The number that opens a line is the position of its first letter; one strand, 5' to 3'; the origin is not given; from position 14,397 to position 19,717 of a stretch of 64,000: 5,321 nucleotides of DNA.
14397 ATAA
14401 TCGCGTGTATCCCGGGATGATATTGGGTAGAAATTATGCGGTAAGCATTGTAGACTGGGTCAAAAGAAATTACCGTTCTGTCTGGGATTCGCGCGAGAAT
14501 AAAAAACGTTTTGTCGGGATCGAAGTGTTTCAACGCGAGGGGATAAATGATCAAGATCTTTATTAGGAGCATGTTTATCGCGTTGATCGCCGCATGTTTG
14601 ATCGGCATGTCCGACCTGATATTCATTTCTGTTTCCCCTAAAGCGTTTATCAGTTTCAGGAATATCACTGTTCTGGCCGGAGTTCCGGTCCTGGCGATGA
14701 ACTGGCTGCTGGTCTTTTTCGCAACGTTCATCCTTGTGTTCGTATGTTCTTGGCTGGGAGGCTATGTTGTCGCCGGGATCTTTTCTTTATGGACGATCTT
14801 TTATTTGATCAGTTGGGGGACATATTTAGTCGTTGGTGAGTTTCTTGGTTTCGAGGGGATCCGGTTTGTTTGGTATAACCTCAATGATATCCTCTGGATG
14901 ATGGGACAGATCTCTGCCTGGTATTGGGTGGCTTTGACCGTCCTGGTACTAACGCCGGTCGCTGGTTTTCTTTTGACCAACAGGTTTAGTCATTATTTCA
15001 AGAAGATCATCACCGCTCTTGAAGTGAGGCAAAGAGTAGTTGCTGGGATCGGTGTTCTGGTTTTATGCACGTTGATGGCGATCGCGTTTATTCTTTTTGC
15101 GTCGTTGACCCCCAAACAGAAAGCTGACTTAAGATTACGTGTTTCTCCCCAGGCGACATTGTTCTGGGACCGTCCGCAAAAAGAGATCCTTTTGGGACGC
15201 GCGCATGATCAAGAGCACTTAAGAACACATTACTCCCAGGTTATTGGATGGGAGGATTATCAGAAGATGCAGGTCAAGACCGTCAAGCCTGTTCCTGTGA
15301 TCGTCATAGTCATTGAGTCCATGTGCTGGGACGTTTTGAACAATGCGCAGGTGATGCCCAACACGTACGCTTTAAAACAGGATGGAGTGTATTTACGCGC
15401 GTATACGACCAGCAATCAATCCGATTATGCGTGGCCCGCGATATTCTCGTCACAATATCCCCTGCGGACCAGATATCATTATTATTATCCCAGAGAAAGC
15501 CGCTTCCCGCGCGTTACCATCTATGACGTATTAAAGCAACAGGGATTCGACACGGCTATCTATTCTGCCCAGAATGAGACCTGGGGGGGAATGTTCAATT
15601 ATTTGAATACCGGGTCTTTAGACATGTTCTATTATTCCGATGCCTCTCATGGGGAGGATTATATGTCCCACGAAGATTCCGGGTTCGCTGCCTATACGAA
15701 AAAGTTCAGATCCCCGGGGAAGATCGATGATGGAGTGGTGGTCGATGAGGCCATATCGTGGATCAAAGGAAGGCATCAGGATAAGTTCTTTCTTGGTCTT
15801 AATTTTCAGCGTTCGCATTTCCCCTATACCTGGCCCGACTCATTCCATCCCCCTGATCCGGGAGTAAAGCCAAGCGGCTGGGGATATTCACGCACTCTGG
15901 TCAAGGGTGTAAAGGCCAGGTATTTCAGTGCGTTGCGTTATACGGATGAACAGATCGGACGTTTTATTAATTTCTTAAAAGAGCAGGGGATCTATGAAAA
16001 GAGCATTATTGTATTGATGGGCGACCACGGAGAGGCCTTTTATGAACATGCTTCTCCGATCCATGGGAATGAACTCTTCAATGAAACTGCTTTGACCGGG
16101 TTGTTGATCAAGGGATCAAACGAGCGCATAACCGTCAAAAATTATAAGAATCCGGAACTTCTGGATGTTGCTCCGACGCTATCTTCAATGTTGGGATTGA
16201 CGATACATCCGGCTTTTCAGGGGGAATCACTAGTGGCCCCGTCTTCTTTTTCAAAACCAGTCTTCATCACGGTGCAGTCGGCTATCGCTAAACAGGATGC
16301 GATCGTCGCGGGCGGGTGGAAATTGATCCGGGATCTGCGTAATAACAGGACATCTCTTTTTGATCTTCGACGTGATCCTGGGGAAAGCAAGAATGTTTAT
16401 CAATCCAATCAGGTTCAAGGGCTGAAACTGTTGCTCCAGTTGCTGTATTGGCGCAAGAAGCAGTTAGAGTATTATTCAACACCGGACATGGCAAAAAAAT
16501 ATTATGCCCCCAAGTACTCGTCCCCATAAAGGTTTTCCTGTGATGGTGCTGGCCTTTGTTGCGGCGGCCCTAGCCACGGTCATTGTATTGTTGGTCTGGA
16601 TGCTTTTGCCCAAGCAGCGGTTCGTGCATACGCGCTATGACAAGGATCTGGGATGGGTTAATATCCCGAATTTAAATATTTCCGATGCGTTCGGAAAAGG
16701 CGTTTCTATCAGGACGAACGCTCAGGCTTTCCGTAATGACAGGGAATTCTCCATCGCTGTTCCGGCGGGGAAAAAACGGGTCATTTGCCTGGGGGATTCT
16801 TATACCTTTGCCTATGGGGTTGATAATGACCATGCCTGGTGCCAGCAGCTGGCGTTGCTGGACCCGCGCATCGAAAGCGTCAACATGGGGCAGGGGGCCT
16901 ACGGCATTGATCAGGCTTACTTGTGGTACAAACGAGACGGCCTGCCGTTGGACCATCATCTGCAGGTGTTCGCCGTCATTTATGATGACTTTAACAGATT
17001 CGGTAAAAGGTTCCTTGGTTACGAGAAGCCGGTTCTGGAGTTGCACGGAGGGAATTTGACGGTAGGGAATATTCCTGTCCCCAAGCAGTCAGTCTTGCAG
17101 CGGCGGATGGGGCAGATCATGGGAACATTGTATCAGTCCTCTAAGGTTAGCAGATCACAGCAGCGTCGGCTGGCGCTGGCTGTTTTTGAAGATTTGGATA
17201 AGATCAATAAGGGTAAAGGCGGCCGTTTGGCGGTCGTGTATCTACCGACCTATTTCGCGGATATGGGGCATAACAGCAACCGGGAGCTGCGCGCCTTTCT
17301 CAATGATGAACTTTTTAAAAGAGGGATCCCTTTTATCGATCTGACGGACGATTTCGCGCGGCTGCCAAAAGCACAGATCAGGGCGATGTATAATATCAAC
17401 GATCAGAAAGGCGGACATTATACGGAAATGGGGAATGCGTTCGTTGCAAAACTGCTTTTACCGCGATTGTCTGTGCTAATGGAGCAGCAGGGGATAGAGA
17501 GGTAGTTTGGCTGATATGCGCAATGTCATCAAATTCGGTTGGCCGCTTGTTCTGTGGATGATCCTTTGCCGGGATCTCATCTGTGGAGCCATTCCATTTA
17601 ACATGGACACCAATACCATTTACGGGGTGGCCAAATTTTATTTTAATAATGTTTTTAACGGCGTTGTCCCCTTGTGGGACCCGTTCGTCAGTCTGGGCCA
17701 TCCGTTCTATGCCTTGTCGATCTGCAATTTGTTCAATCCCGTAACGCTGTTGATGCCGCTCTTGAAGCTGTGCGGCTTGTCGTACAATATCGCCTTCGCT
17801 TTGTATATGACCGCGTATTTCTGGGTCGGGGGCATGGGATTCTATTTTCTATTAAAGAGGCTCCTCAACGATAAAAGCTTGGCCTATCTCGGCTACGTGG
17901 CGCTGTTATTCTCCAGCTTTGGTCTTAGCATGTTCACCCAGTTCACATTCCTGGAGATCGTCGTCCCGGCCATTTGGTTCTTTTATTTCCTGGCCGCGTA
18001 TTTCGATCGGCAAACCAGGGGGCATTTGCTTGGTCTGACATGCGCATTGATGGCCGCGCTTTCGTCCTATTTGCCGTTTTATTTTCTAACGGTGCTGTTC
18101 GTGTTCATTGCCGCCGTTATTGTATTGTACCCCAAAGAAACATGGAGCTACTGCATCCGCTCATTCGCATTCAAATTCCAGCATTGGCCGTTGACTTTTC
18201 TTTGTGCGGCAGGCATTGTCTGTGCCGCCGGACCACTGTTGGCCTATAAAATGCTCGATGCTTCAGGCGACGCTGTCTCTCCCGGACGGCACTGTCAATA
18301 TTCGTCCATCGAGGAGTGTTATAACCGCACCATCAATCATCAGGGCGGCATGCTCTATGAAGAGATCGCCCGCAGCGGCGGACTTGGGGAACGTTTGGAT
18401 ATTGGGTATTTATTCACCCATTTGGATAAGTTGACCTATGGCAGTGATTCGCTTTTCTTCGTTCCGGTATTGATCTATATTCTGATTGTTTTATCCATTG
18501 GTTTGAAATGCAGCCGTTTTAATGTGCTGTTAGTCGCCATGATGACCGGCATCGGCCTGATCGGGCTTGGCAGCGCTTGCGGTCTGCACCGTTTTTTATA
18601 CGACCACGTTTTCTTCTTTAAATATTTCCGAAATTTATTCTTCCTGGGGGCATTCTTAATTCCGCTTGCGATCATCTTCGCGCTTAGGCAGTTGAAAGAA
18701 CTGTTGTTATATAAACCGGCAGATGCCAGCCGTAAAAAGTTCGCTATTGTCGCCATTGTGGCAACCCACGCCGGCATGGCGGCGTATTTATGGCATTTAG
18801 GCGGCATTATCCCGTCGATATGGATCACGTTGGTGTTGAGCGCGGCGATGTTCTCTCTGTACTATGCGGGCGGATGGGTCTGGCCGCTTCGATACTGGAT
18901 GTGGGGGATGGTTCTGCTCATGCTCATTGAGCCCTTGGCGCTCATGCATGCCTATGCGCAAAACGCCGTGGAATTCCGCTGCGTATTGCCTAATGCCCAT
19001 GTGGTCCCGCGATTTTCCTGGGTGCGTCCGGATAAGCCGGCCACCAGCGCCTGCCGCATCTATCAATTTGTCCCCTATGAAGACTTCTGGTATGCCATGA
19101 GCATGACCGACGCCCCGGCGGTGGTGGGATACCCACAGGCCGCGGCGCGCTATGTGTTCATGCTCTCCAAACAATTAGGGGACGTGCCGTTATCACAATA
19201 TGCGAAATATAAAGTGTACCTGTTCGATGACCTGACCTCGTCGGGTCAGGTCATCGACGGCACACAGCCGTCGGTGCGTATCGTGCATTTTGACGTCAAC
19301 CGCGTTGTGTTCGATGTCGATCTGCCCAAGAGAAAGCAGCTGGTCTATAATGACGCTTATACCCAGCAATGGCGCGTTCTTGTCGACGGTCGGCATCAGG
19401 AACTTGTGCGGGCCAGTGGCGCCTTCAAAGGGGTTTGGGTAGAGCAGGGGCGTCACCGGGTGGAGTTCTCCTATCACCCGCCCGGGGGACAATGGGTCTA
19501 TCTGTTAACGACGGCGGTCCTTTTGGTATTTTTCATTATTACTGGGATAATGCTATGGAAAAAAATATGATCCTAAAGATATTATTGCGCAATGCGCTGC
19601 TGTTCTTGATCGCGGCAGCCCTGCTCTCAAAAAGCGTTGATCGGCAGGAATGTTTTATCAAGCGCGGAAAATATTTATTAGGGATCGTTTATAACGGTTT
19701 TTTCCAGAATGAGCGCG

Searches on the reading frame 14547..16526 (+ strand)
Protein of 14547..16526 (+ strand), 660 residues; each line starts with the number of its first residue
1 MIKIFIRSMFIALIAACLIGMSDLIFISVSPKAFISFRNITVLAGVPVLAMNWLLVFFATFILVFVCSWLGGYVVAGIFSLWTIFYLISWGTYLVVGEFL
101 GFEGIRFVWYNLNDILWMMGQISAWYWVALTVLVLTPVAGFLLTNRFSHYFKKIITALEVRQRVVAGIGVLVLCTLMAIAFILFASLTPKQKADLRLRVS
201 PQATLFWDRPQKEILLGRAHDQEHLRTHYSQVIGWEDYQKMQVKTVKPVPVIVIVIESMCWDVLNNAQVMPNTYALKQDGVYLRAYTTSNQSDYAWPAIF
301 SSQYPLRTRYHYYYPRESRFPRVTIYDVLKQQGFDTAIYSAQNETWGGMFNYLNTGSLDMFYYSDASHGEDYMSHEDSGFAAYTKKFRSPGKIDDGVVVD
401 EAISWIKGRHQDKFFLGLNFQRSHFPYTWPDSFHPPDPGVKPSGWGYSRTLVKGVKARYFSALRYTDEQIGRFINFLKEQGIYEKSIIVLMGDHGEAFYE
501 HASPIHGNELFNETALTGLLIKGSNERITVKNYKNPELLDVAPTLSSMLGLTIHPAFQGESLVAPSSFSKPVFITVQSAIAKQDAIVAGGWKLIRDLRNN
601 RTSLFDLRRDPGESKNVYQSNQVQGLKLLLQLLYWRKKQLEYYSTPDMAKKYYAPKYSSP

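Call 6: search_protein_families(library=pfam, proteins=[window:14547-16526:+], max_evalue=0.01)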
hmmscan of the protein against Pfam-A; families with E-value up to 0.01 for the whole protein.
window:14547-16526:+ (660 aa): 4 families
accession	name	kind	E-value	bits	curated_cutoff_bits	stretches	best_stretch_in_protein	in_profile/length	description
PF00884.28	Sulfatase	-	1.1e-32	114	25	1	251-550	3-300/301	Sulfatase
PF01663.27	Phosphodiest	-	6.6e-08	33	23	1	251-533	1-262/342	Type I phosphodiesterase / nucleotide pyrophosphatase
PF16347.10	SGSH_C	-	1e-05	26.2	29.3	1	539-629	41-143/154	N-sulphoglucosamine sulphohydrolase, C-terminal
PF02995.22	DUF229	-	0.00022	20.5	25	1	456-502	303-349/496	Protein of unknown function (DUF229)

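Call 80: search_protein_families(library=ncbifam, proteins=[window:14547-16526:+], max_evalue=0.001)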
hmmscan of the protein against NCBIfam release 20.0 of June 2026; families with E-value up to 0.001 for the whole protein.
window:14547-16526:+ (660 aa): 7 families
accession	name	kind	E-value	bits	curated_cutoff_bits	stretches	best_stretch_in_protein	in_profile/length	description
NF010322.0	PRK13759.1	equivalog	4.9e-23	81.4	481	1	452-625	263-444/486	arylsulfatase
TIGR03417.1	chol_sulfatase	equivalog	3.7e-14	52.5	433.45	1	453-625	249-427/500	choline-sulfatase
NF045661.1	HdlasePehA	equivalog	1.2e-13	50.5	900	1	450-563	275-389/506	phosphoric/sulfuric ester hydrolase PehA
NF053595.1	LptchSynLtaSGpos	equivalog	2.4e-09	36.3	970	1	454-551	425-528/626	lipoteichoic acid synthase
NF052527.1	Mn_arylsulf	exception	9.9e-09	34.6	850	1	455-625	263-439/479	manganese-dependent arylsulfatase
NF008593.0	PRK11560.1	equivalog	5.7e-05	21.6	493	1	324-507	320-477/563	kdo(2)-lipid A phosphoethanolamine 7''-transferase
NF038075.1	fam_STM4013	hypoth_equivalog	0.00076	19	250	0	456-506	197-244/261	STM4013/SEN3800 family hydrolase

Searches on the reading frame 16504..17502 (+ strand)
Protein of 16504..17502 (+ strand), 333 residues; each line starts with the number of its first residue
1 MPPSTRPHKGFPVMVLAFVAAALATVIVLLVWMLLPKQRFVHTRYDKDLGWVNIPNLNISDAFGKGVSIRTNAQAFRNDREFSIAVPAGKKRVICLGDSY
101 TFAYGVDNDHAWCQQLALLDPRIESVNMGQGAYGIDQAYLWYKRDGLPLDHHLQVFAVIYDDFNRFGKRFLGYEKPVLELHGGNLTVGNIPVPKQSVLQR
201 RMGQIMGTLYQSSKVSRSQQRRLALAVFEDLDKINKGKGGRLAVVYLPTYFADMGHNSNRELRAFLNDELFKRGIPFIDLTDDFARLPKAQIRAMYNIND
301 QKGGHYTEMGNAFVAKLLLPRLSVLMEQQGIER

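Call 6: search_protein_families(library=pfam, proteins=[window:16504-17502:+], max_evalue=0.01)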
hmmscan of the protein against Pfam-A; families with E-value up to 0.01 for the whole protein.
window:16504-17502:+ (333 aa): 0 families

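Call 80: search_protein_families(library=ncbifam, proteins=[window:16504-17502:+], max_evalue=0.001)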
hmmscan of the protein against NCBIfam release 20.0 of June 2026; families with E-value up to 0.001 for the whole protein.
window:16504-17502:+ (333 aa): 1 family
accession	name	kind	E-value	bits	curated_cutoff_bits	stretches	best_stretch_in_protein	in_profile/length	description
NF047475.1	GDSL_LA_2490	hypoth_equivalog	5.3e-06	25.9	325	1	88-151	80-146/431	LA_2490 family SGNH/GDSL-type esterase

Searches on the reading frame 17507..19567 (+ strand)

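Call 6: search_protein_families(library=pfam, proteins=[window:17507-19567:+], max_evalue=0.01)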
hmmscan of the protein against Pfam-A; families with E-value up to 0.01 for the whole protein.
window:17507-19567:+ (687 aa): 1 family
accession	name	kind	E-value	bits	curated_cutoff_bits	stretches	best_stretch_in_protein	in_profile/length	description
PF09586.16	YfhO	-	2e-10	40.2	28.5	1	584-666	750-833/835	Bacterial membrane protein YfhO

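Call 80: search_protein_families(library=ncbifam, proteins=[window:17507-19567:+], max_evalue=0.001)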
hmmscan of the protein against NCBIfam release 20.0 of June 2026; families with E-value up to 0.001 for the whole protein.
window:17507-19567:+ (687 aa): 2 families
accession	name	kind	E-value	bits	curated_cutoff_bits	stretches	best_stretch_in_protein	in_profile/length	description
NF047590.1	GlcsyltransPgfM2Strep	equivalog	1e-05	23.9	1500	1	566-678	763-876/884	glycosyltransferase PgfM2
NF047589.1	GlcsyltransPgfM1Strep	equivalog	0.0007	17.7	1400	1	617-673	889-945/955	glycosyltransferase PgfM1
